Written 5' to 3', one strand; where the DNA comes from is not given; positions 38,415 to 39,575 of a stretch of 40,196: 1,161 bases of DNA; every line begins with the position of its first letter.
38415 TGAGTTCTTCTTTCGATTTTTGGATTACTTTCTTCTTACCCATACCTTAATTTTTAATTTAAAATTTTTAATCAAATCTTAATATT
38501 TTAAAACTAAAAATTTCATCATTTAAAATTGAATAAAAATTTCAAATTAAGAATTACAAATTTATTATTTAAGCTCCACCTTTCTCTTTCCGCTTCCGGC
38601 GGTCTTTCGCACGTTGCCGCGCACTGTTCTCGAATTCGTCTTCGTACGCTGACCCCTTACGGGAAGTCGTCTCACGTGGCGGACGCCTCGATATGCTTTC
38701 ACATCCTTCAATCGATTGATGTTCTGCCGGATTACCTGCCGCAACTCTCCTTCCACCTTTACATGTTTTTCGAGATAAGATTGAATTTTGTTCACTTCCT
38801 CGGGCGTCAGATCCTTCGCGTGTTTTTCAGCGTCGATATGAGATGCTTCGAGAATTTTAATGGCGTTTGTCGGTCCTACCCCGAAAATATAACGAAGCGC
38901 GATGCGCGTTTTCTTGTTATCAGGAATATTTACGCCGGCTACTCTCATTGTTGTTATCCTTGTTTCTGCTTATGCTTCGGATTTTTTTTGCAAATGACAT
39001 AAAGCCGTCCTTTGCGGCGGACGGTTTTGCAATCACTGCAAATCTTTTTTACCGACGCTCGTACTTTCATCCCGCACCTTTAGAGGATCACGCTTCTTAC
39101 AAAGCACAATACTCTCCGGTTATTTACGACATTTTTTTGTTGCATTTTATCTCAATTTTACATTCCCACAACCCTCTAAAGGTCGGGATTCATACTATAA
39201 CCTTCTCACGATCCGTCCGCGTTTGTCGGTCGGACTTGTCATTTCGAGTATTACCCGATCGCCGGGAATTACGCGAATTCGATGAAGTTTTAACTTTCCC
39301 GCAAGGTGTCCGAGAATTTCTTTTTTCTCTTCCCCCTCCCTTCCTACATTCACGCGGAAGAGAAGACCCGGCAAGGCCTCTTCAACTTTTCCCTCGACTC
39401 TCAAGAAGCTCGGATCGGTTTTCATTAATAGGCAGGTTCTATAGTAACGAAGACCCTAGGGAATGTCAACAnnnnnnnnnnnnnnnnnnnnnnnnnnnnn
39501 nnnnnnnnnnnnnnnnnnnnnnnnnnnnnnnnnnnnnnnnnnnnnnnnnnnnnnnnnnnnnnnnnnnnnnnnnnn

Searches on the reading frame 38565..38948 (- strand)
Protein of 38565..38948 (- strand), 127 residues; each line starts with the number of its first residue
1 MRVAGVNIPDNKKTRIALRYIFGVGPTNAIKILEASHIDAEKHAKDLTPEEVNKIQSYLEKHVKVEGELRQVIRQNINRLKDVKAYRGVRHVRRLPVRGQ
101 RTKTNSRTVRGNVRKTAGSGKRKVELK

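Call 9: search_protein_families(library=pfam, proteins=[window:38565-38948:-])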
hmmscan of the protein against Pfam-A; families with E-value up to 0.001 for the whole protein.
window:38565-38948:- (127 aa): 1 family
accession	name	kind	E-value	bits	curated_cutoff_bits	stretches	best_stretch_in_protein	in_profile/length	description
PF00416.27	Ribosomal_S13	-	8.8e-30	104.2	31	1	2-108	1-128/128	Ribosomal protein S13/S18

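Call 14: find_encoding_contigs(protein=window:38565-38948:-, flank=3000, max_places=10)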
Protein window:38565-38948:- (127 aa): no gene with exactly this product is on record in the collection.

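Call 17: find_homologous_proteins(query=window:38565-38948:-, max_evalue=1e-20)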
Query window:38565-38948:- (127 aa): 7978 proteins with E <= 1e-20 among 8000 candidates; the best 120 are listed.
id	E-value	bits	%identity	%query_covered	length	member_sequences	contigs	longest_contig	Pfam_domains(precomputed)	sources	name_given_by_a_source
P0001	4.9e-74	264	100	100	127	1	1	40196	PF00416.28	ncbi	-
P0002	4.5e-69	248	91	100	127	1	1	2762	PF00416.28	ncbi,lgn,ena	-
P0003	9.8e-69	247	91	100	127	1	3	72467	PF00416.28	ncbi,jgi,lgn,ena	-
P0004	3.6e-68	245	91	100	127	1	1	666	PF00416.28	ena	-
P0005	3.5e-67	242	89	100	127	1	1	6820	PF00416.28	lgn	-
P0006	1.2e-66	240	88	100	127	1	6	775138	PF00416.28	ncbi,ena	-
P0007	1.7e-66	239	88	100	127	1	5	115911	PF00416.28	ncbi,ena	-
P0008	3.1e-66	239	87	100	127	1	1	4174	PF00416.28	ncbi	-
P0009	2.0e-65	236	87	100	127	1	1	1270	PF00416.28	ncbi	-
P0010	4.9e-60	219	83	100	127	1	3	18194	PF00416.28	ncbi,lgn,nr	ncbi:30S ribosomal protein S13 [Patescibacteria group bacterium]|nr:30S ribosomal protein S13 [Pates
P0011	1.4e-59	217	81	100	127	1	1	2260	PF00416.28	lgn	-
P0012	3.1e-59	216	82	100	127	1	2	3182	PF00416.28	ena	-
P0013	4.0e-59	216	80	100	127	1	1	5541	PF00416.28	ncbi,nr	ncbi:MAG: 30S ribosomal protein S13 [Chloroflexi bacterium]|nr:30S ribosomal protein S13 [Chloroflex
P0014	4.2e-59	216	78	100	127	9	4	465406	PF00416.28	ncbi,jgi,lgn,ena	-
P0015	4.6e-59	216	81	100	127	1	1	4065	PF00416.28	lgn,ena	-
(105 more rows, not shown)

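Call 18: find_encoding_contigs(protein=P0003, flank=10000, max_places=4)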
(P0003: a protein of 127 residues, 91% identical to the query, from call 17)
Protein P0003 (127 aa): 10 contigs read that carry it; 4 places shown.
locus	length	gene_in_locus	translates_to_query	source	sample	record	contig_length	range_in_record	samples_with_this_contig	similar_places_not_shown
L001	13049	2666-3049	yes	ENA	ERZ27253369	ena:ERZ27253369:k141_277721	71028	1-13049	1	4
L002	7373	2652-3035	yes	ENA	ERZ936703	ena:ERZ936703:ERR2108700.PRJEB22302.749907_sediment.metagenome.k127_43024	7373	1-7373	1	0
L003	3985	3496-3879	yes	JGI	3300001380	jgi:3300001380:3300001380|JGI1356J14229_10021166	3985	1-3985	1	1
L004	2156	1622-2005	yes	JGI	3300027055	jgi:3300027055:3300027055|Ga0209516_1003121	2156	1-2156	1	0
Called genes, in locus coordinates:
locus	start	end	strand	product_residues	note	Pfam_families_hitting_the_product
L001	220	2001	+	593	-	-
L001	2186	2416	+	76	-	PF01176:eIF-1a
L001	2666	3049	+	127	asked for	PF00416:Ribosomal_S13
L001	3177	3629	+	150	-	PF00411:Ribosomal_S11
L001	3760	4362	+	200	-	PF00163:Ribosomal_S4, PF01479:S4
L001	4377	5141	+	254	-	PF01193:RNA_pol_L, PF01000:RNA_pol_A_bac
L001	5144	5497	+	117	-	PF01196:Ribosomal_L17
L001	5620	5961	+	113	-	PF00572:Ribosomal_L13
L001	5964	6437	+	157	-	PF00380:Ribosomal_S9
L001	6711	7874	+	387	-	PF13433:Peripla_BP_5, PF13458:Peripla_BP_6, PF01094:ANF_receptor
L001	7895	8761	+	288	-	PF02653:BPD_transp_2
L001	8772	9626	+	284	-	PF02653:BPD_transp_2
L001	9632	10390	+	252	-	PF09818:ABC_ATPase (faint), PF00005:ABC_tran, PF13476:AAA_23 (weak), PF02463:SMC_N (weak), PF13175:AAA_15 (faint), PF13304:AAA_21 (faint)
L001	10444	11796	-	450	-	PF16755:Beta-prop_NUP159_NUP214 (faint)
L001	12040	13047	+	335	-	PF06723:MreB_Mbl, PF00022:Actin (faint), PF00012:HSP70, PF14450:FtsA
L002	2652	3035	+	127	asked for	PF00416:Ribosomal_S13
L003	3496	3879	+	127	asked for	PF00416:Ribosomal_S13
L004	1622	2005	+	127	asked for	PF00416:Ribosomal_S13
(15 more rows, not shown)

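Call 19: find_encoding_contigs(protein=P0006, flank=10000, max_places=4)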
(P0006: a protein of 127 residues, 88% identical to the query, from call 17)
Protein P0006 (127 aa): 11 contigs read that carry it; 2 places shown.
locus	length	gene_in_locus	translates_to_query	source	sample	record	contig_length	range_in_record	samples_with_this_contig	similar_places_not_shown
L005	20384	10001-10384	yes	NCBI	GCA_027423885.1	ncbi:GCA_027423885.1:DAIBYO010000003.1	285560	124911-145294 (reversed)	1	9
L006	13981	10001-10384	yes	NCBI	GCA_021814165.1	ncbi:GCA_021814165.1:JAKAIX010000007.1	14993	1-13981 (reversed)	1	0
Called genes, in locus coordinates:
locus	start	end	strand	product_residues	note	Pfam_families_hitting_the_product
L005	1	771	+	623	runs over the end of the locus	PF01411:tRNA-synt_2c, PF07973:tRNA_SAD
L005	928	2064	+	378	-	-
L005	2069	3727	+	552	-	-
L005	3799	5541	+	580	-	-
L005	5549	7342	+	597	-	-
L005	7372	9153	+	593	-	-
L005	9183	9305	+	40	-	-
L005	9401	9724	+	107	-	PF01176:eIF-1a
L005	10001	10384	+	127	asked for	PF00416:Ribosomal_S13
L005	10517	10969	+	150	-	PF00411:Ribosomal_S11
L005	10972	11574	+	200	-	PF00163:Ribosomal_S4, PF01479:S4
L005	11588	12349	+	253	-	PF01193:RNA_pol_L, PF01000:RNA_pol_A_bac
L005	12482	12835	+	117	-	PF01196:Ribosomal_L17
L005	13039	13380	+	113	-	PF00572:Ribosomal_L13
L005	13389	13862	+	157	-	PF00380:Ribosomal_S9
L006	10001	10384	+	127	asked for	PF00416:Ribosomal_S13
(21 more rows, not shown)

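Call 20: find_encoding_contigs(protein=P0007, flank=10000, max_places=4)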
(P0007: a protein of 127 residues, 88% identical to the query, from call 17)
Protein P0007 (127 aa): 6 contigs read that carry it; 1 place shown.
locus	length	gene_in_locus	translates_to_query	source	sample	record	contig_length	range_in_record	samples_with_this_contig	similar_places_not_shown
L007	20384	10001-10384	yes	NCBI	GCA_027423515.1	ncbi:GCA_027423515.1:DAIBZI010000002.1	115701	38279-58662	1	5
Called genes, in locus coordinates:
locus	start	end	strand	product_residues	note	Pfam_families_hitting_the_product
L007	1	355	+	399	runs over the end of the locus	PF03952:Enolase_N, PF00113:Enolase_C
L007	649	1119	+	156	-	PF07681:DoxX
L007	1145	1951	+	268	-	PF09851:SHOCT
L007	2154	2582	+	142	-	PF07884:VKOR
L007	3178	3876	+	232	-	-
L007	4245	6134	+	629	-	PF01411:tRNA-synt_2c, PF07973:tRNA_SAD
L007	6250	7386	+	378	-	-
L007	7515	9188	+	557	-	-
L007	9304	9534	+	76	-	PF01176:eIF-1a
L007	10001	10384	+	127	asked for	PF00416:Ribosomal_S13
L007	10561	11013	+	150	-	PF00411:Ribosomal_S11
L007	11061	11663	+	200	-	PF00163:Ribosomal_S4, PF01479:S4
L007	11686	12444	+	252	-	PF01193:RNA_pol_L, PF01000:RNA_pol_A_bac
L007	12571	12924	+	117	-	PF01196:Ribosomal_L17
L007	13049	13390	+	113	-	PF00572:Ribosomal_L13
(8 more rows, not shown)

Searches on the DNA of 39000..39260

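Call 80: search_rna_families(source=window, start=39000, end=39260, threshold=evalue, max_evalue=1)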
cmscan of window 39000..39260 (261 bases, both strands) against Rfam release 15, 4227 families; matches with E-value up to 1: 0.
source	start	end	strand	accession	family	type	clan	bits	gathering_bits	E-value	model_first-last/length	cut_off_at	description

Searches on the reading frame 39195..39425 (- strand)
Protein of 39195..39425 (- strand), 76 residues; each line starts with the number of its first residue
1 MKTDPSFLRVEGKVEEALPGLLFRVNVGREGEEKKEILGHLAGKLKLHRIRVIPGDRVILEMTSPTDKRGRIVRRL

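Call 9: search_protein_families(library=pfam, proteins=[window:39195-39425:-])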
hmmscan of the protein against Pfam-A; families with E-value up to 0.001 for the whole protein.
window:39195-39425:- (76 aa): 1 family
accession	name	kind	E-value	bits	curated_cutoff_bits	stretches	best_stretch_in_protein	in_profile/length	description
PF01176.25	eIF-1a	-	2.2e-15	56.4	30.2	1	10-75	3-64/64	Translation initiation factor 1A / IF-1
